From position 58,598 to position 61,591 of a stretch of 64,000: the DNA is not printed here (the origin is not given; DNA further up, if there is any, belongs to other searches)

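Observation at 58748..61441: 897-aa Cys-rich repeat protein anchored at both ends, with a recently expanded in-frame 114-bp tandem repeat (candidate phase- or length-variable surface protein)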

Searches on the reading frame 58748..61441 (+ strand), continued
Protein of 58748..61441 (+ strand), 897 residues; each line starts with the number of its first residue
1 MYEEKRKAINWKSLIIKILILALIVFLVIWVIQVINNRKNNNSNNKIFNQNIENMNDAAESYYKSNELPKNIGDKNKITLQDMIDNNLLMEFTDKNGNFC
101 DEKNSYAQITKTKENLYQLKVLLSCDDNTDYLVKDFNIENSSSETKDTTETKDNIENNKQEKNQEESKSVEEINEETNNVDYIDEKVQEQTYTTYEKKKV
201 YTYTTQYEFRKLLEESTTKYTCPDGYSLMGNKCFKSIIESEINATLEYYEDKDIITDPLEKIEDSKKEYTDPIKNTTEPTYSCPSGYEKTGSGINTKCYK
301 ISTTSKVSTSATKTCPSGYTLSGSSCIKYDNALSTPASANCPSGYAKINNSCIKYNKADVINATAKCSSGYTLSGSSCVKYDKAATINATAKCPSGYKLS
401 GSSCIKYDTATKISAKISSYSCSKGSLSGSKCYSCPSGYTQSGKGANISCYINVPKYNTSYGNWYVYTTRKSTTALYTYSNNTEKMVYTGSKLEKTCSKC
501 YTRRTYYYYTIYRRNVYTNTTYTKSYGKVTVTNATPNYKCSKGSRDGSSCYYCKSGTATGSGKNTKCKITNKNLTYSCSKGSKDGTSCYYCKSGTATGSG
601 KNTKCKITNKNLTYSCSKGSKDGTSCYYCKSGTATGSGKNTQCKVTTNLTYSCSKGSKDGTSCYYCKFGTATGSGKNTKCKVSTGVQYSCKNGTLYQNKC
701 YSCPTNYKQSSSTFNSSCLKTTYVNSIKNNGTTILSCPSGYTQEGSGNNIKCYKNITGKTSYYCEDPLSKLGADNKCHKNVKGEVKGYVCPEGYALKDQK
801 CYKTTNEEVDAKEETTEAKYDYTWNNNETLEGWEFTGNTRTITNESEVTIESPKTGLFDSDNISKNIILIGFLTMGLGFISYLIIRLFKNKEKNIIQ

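Call 24: find_related_loci(query=A2, collection=genome_contigs, flank=6000)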
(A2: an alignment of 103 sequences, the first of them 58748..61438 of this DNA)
Query A2 (897 aa) in genome_contigs; peptide patterns used: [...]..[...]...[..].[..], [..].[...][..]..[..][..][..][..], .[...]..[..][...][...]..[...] (x = any residue, [..] = any of these).
598 stretches matched a pattern (row limit reached: there are more); 343 encode a relative of the query (tblastn E <= 1e-3); the best 80 are kept; 79 distinct loci.
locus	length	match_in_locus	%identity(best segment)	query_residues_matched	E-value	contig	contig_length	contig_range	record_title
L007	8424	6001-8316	53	1-896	0e+0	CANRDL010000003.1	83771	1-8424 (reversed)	MAG: uncultured Bacilli bacterium isolate Lapin-026__bin106 genome assembly, contig: Lapin-026__NODE_252_length_83771_co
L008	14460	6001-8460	32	8-843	2e-94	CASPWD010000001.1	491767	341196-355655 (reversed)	MAG: uncultured Bacilli bacterium isolate extra-ERR2497918.26_1677795665 genome assembly, contig: NODE_1_length_491767_c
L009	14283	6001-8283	33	1-845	1e-89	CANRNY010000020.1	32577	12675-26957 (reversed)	MAG: uncultured Bacilli bacterium isolate Lapin-020__bin70 genome assembly, contig: Lapin-020__NODE_1623_length_32577_co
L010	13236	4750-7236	35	1-843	5e-89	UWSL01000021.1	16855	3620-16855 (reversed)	uncultured Tenericutes bacterium isolate UMGS1573 genome assembly, contig: NODE_197_length_16855_cov_3.399762, whole gen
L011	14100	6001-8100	34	6-833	3e-87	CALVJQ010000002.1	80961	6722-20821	MAG: uncultured Bacilli bacterium isolate BRZ_KK__bin32 genome assembly, contig: BRZ_KK__NODE_473_length_80961_cov_8.239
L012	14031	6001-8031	32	3-844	1e-86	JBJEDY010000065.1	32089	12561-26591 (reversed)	MAG: Bacilli bacterium isolate LOHA17_bin.030 NODE_627_length_32089_cov_8.355716, whole genome shotgun sequence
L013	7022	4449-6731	33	1-888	4e-86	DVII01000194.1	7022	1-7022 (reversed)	MAG TPA_asm: Candidatus Coprovivens excrementavium isolate 3297 CHK115__C247008_L7022_ERR2241863, whole genome shotgun s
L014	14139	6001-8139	33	1-843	3e-85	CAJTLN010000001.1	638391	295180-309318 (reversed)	MAG TPA_asm: uncultured Bacilli bacterium isolate MGBC100111 genome assembly, contig: MGBC100111.1, whole genome shotgun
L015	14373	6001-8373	32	45-843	2e-84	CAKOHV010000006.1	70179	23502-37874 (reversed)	MAG: uncultured Bacilli bacterium isolate REFINED_METABAT215_TOP10_CONTIGS_1500_ASSEMBLY_K77_MERGED__Hadza_MoBio_hadza-E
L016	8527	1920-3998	31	1-847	1e-83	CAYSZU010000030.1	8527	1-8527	MAG TPA_asm: uncultured Muribaculaceae bacterium isolate SRP192927_co2_725 genome assembly, contig: NODE_17180_length_85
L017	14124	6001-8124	32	6-843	4e-83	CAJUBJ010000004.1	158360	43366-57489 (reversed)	MAG TPA_asm: uncultured Bacilli bacterium isolate MGBC127997 genome assembly, contig: MGBC127997.4, whole genome shotgun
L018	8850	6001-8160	33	1-842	2e-82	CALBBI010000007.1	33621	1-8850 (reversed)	MAG TPA_asm: uncultured Firmicutes bacterium isolate SRR1761718_bin.24_CONCOCT_v1.1_MAG genome assembly, contig: ERZ1756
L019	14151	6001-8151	33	1-842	6e-80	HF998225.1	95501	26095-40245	Coprobacillus sp. CAG:605 genomic scaffold, scf72, whole genome shotgun sequence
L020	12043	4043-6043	31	45-843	1e-78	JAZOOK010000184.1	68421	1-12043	MAG: Candidatus Coprovivens sp. isolate T1900045629_YK20190323.MAGScoT_cleanbin_000017 SGB_8053_k141_2324255, whole geno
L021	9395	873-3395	32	1-843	2e-77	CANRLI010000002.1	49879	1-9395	MAG: uncultured Bacilli bacterium isolate Lapin-011__bin40 genome assembly, contig: Lapin-011__NODE_567_length_49879_cov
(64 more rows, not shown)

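Call 28: find_encoding_contigs(protein=P0001, flank=6000, max_places=4)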
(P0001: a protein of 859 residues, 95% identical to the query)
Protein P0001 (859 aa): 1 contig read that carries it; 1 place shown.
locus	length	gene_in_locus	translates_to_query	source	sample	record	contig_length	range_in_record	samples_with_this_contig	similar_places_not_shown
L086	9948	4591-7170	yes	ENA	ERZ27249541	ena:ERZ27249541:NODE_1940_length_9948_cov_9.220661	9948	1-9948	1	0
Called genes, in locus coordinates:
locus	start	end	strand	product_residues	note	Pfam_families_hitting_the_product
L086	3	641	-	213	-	?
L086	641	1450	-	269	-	PF19293:CdaA_N, PF02457:DAC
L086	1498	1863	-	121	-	-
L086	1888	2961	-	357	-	PF11258:DUF3048, PF17479:DUF3048_C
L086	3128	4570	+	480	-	-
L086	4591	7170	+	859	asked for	-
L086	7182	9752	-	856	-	PF00690:Cation_ATPase_N, PF00122:E1-E2_ATPase, PF00702:Hydrolase, PF13246:Cation_ATPase, PF00689:Cation_ATPase_C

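Call 29: list_cluster_members(proteins=[window:58748-61438:+, P0001, P0002])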
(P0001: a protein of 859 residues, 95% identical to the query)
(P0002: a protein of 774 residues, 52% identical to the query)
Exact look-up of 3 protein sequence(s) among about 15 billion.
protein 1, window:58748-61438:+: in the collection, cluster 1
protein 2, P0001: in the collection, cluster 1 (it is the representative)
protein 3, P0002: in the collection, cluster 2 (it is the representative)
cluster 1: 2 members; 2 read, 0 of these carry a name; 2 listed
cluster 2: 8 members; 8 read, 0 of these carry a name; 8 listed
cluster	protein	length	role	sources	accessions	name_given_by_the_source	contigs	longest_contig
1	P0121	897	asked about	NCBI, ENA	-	-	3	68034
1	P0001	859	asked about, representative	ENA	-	-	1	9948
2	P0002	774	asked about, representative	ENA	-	-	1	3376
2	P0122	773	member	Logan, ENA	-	-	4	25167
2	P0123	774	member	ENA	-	-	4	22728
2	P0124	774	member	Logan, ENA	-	-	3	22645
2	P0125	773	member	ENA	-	-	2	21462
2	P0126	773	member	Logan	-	-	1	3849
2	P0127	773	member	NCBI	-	-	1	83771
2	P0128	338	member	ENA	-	-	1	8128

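Call 31: predict_structure(alignment_id=A2)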
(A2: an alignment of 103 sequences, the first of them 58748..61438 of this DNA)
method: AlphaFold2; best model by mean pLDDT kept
length: 897 residues; sequences in the alignment: 103
mean_pLDDT: 68.9   pTM: 0.29
mean pLDDT of the five models: 68.9, 69.0, 67.4, 66.2, 65.4
residues with pLDDT >= 90: 107; 70-90: 445; 50-70: 123; < 50: 222
segments of 3 or more residues with pLDDT < 50: 1-6, 37-42, 140-195, 261-265, 350-374, 406-419, 453-457, 519-540, 544-546, 549-605, 756-758, 851-857, 894-897
pLDDT, mean of each block of 10 residues (from residue 1): 45 80 84 59 69 91 87 91 90 84 94 90 90 79 33 30 29 31 35 52 83 79 84 82 84 77 55 68 85 82 83 88 89 78 69 32 32 59 76 55 49 47 63 71 70 54 92 95 95 87 92 75 36 37 50 37 31 27 28 32 48 60 77 81 83 78 82 83 86 78 82 78 78 68 74 62 77 83 80 86 83 75 89 88 68 47 64 82 77 48
secondary structure, 60 per line:
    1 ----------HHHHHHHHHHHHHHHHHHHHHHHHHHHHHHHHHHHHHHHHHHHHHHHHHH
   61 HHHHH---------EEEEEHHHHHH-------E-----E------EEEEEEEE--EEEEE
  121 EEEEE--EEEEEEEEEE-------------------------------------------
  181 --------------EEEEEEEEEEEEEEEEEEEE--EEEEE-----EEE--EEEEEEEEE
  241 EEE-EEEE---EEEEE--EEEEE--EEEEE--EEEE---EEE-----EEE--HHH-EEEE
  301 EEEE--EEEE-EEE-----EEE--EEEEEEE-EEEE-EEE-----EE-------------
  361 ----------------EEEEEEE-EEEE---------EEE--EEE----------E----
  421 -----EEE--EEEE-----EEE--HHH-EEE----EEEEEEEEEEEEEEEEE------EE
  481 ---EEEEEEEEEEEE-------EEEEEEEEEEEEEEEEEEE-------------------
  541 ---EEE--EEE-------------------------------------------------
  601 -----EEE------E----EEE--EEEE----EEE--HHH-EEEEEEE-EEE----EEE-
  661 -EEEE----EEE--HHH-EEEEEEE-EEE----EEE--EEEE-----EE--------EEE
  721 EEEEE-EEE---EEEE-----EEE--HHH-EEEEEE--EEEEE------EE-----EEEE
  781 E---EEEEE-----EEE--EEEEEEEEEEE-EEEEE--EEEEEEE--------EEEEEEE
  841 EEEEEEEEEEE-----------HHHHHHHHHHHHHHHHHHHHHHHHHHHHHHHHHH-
elements in order (helices of 4 or more, strands of 3 or more residues): H11-65 E75-79 H80-85 E106-113 E116-125 E128-137 E195-214 E217-221 E227-229 E232-243 E245-248 E252-256 E259-263 E266-270 E273-276 E280-282 E288-290 E297-304 E307-310 E312-314 E320-322 E325-331 E333-336 E338-340 E377-383 E385-388 E398-400 E403-405 E426-428 E431-434 E440-442 E449-451 E456-472 E484-495 E503-521 E544-546 E549-551 E606-608 E620-622 E625-628 E633-635 E642-648 E650-652 E657-659 E662-665 E670-672 E679-685 E687-689 E694-696 E699-702 E718-725 E727-729 E733-736 E742-744 E751-756 E759-763 E777-781 E785-789 E795-797 E800-810 E812-816 E819-825 E834-851 H863-896

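Call 34: fold_search(model_id=the predicted structure, library=pdb)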
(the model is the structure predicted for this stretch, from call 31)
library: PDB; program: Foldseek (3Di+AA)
matches with E <= 10: 114; with E <= 0.001: 0
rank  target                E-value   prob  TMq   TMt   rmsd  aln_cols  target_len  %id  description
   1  2lme_MODEL_1_A        1.5e+00  0.35  0.06  0.34   7.1       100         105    8  Solid-state NMR structure of the membrane anchor domain of the trimeric autotransporter YadA (released 2012-11-07)
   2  3gvz_A                2.5e+00  0.15  0.04  0.11   3.9        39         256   10  Crystal structure of the protein CV2077 from Chromobacterium violaceum. Northeast Structural Genomics Consortium Targe (released 2009-04-14)
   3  7uct_A                2.5e+00  0.04  0.04  0.14  13.5        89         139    9  The Crystal Structure of Apo Domain-Swapped Dimer F57:H:H:H:H:H:H:R58 Mutant of HCRBPII with Histidine Insertion in th (released 2023-10-18)
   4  3q9q_A                2.6e+00  0.18  0.04  0.36   8.2        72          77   10  HspB1 fragment second crystal form (released 2011-07-06)
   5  6qvi_C                2.7e+00  0.51  0.07  0.12   4.4        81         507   15  Crystal structure of competence-associated pilin ComZ from Thermus thermophilus (released 2019-05-29)
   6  8ova_BU               2.7e+00  0.11  0.05  0.19   9.5        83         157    7  CRYO-EM STRUCTURE OF TRYPANOSOMA BRUCEI PROCYCLIC FORM 80S RIBOSOME : PARENTAL STRAIN (released 2023-11-29)
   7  1b4r_MODEL_1_A        2.9e+00  0.16  0.05  0.37  10.2        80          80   12  PKD DOMAIN 1 FROM HUMAN POLYCYSTEIN-1 (released 1999-01-06)
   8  8a98_S                2.9e+00  0.10  0.05  0.20   9.5        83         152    7  CRYO-EM STRUCTURE OF LEISHMANIA MAJOR 80S RIBOSOME : snoRNA MUTANT (released 2023-10-11)
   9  2qkd                  3.2e+00  0.51  0.05  0.11   2.7        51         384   12  Crystal structure of tandem ZPR1 domains (released 2007-08-07)
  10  8f2r_G                3.2e+00  0.07  0.03  0.12  17.5        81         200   11  Human CCC complex (released 2023-05-24)
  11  8a3w_S                3.3e+00  0.10  0.05  0.20   9.5        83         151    7  CRYO-EM STRUCTURE OF LEISHMANIA MAJOR 80S RIBOSOME : WILD TYPE (released 2023-12-20)
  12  4r5o_B                3.3e+00  0.10  0.05  0.08   9.9        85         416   10  Crystal structure of a Quinonprotein alcohol dehydrogenase-like protein (BT1487) from Bacteroides thetaiotaomicron VPI (released 2014-09-10)
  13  6wnf_A                3.3e+00  0.04  0.03  0.14  13.4        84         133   10  The Crystal Structure of Apo Domain-Swapped Dimer Q108K:K40D:T53A:R58L:Q38F:Q4F:F57H Variant of HCRBPII (released 2020-08-19)
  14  7a57_C                3.3e+00  0.00  0.02  0.04  57.6       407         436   12  La Crosse Virus Envelope Glycoprotein Gc W1066H Mutant Fusion Domains in Postfusion Conformation (released 2021-09-01)
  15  9kgz                  3.5e+00  0.51  0.05  0.31   4.2        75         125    9  Crystal structure of a de novo designed monomeric mainly-beta protein B10 (monoclinic) (released 2025-07-02)
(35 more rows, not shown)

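Call 71: find_related_loci(query=window:58748-61438:+, collection=metagenome_contigs, flank=3000)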
Query window:58748-61438:+ (897 aa) in metagenome_contigs; peptide patterns used: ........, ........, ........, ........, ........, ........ (x = any residue, [..] = any of these).
172 stretches matched a pattern; 1 encode a relative of the query (tblastn E <= 1e-3); 1 distinct loci.
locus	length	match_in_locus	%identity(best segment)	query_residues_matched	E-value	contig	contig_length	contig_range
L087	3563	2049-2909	30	12-475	5e-10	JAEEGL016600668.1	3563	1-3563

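Call 89: search_dna_similar(query=window:58748-61438:+, collection=phages, mode=protein, max_rows=8)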
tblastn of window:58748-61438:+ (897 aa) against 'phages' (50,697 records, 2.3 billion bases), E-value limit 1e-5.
No match.
